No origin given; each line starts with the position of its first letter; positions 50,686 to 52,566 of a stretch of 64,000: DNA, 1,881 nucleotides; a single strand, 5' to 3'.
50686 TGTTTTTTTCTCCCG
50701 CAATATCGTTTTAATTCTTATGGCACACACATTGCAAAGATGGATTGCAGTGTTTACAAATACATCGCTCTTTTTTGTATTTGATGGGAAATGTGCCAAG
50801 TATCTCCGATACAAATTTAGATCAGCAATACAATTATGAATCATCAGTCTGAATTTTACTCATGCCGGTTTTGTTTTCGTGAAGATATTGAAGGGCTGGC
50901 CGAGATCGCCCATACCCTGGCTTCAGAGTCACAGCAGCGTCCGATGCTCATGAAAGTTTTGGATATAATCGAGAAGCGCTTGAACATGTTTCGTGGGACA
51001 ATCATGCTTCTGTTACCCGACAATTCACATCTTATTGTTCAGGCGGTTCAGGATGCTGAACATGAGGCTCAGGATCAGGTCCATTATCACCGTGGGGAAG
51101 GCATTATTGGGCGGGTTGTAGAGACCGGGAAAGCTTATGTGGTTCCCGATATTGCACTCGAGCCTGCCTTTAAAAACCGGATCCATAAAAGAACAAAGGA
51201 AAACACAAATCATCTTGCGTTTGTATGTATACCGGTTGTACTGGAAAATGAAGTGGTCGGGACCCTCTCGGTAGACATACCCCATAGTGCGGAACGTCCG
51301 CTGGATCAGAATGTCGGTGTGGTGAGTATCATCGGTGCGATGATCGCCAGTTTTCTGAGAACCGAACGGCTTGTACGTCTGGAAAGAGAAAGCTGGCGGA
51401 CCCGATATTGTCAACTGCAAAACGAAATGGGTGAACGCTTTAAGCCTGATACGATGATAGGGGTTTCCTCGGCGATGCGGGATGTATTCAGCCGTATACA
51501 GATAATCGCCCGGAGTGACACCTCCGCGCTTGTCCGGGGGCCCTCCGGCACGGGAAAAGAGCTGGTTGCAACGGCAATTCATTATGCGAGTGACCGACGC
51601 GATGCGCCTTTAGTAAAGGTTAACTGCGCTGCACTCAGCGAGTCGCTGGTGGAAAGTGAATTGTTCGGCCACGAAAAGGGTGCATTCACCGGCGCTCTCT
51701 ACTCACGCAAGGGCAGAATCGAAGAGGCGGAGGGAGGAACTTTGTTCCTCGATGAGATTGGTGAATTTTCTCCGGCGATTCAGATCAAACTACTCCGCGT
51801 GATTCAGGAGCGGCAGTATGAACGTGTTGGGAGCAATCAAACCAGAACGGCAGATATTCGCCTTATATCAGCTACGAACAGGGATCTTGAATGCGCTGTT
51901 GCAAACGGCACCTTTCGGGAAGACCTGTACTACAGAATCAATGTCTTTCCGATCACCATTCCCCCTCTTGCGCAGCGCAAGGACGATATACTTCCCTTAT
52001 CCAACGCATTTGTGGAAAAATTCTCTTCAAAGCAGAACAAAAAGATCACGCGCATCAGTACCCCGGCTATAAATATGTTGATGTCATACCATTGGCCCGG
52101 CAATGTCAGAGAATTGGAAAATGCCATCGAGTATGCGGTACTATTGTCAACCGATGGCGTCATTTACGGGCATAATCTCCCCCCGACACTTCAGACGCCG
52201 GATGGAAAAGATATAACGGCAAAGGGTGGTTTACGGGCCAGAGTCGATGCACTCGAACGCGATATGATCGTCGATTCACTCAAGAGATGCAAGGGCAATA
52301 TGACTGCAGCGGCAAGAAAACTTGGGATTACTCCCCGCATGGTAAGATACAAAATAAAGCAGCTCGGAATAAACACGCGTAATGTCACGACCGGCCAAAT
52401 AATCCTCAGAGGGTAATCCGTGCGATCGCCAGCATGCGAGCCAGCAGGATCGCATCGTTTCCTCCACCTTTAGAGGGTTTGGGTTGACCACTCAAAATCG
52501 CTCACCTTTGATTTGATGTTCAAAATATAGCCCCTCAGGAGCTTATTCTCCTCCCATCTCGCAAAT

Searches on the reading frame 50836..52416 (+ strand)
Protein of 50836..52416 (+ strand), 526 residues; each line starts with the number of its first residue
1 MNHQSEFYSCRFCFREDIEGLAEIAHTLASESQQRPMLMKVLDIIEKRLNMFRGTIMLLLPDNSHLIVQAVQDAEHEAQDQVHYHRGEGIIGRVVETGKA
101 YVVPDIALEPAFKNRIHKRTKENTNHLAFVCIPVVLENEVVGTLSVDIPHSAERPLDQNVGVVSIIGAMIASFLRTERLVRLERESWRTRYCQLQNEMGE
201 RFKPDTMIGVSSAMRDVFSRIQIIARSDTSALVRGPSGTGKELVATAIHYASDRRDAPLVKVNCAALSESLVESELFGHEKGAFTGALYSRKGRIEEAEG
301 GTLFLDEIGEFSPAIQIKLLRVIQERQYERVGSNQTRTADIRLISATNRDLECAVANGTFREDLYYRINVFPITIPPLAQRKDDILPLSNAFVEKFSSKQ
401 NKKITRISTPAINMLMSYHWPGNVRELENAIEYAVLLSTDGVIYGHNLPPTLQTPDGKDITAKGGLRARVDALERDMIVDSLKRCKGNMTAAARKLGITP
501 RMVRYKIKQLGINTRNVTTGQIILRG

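Call 21: find_encoding_contigs(protein=window:50836-52416:+, flank=10000, max_places=6)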
Protein window:50836-52416:+ (526 aa): 5 contigs read that carry it; 5 places shown.
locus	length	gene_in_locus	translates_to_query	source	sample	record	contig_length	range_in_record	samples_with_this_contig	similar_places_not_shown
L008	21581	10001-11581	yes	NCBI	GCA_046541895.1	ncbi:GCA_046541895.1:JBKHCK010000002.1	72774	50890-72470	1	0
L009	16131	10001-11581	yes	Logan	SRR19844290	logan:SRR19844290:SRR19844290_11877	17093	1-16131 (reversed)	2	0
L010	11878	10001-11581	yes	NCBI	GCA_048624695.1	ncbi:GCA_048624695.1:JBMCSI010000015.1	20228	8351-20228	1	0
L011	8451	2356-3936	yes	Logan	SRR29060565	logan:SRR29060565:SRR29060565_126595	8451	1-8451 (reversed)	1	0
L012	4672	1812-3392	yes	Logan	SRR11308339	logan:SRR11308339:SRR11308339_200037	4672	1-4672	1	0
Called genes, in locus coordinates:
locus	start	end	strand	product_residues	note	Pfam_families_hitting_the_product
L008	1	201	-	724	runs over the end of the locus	PF22706:Tex_central_region, PF17674:HHH_9 (weak), PF00575:S1, PF23459:S1_RRP5 (weak)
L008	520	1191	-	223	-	PF18306:LDcluster4, PF03641:Lysine_decarbox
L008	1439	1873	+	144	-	PF03734:YkuD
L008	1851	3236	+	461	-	PF01225:Mur_ligase, PF08245:Mur_ligase_M, PF02875:Mur_ligase_C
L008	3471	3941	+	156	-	PF03449:GreA_GreB_N, PF01272:GreA_GreB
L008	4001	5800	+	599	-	PF00009:GTP_EFTU, PF22042:EF-G_D2 (weak), PF03144:GTP_EFTU_D2, PF14492:EFG_III (faint), PF00679:EFG_C, PF06421:LepA_C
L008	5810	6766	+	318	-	PF10502:Peptidase_S26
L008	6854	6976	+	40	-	-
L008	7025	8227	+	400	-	PF00291:PALP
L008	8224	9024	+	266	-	PF00290:Trp_syntA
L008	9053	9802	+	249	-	-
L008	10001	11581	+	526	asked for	PF01590:GAF, PF13185:GAF_2, PF00158:Sigma54_activat, PF01078:Mg_chelatase (faint), PF14532:Sigma54_activ_2, PF07728:AAA_5 (weak), PF25601:AAA_lid_14, PF02954:HTH_8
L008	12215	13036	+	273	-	PF00142:Fer4_NifH, PF01656:CbiA, PF02374:ArsA_ATPase (weak), PF10609:ParA (faint), PF13614:AAA_31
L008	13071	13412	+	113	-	PF00543:P-II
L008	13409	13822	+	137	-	PF00543:P-II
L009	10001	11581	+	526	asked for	PF01590:GAF, PF13185:GAF_2, PF00158:Sigma54_activat, PF01078:Mg_chelatase (faint), PF14532:Sigma54_activ_2, PF07728:AAA_5 (weak), PF25601:AAA_lid_14, PF02954:HTH_8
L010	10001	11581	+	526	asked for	PF01590:GAF, PF13185:GAF_2, PF00158:Sigma54_activat, PF01078:Mg_chelatase (faint), PF14532:Sigma54_activ_2, PF07728:AAA_5 (weak), PF25601:AAA_lid_14, PF02954:HTH_8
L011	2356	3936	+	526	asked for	PF01590:GAF, PF13185:GAF_2, PF00158:Sigma54_activat, PF01078:Mg_chelatase (faint), PF14532:Sigma54_activ_2, PF07728:AAA_5 (weak), PF25601:AAA_lid_14, PF02954:HTH_8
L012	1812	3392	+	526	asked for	PF01590:GAF, PF13185:GAF_2, PF00158:Sigma54_activat, PF01078:Mg_chelatase (faint), PF14532:Sigma54_activ_2, PF07728:AAA_5 (weak), PF25601:AAA_lid_14, PF02954:HTH_8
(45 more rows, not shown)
